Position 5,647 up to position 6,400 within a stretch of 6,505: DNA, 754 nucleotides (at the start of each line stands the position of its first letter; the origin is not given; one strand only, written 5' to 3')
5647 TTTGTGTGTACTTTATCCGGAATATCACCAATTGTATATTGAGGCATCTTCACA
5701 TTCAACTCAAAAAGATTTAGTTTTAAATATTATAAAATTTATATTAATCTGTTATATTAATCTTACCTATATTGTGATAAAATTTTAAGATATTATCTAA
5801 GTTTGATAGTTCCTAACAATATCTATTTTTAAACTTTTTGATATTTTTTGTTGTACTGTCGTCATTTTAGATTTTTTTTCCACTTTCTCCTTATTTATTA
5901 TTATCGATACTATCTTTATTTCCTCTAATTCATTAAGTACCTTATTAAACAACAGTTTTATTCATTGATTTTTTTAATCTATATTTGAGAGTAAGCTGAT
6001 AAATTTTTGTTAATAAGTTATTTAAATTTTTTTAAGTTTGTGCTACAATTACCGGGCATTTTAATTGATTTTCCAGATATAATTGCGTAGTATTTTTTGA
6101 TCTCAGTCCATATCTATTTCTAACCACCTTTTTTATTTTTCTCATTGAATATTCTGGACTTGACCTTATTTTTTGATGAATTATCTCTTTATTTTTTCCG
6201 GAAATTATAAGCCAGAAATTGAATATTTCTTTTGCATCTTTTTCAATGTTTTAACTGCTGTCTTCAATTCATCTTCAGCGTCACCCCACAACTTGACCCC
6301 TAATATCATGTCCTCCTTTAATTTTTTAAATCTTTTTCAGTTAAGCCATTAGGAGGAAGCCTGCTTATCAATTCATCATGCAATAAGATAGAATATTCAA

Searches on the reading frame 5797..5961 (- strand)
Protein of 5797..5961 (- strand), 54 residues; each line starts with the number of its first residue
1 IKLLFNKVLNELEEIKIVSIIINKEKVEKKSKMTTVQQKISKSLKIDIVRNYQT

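Call 8: search_protein_families(library=pfam, proteins=[window:5797-5961:-], max_evalue=1)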
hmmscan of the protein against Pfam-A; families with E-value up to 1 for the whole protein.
window:5797-5961:- (54 aa): 1 family
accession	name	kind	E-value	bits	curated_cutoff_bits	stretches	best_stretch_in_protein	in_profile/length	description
PF19025.5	DUF5751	-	0.053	13.8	27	1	5-52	68-114/116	Family of unknown function (DUF5751)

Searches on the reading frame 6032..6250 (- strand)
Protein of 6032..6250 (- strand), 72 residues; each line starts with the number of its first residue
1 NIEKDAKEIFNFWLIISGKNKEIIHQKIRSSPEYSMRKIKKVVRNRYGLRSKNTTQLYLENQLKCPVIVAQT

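Call 8: search_protein_families(library=pfam, proteins=[window:6032-6250:-], max_evalue=1)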
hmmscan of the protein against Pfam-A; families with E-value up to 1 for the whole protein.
window:6032-6250:- (72 aa): 2 families
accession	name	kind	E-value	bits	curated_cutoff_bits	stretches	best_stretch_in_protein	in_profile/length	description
PF14844.12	PH_BEACH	-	0.057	14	27.5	1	19-52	36-69/99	PH domain associated with Beige/BEACH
PF17588.7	DUF5486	-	0.16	12.3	27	1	22-41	3-22/53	Family of unknown function (DUF5486)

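Call 45: search_protein_families(library=pfam, proteins=[window:6032-6250:-], max_evalue=10)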
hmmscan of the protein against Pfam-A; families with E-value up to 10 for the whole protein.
window:6032-6250:- (72 aa): 2 families
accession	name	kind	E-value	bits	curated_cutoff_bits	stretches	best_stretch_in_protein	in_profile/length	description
PF14844.12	PH_BEACH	-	0.057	14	27.5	1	19-52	36-69/99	PH domain associated with Beige/BEACH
PF17588.7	DUF5486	-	0.16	12.3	27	1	22-41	3-22/53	Family of unknown function (DUF5486)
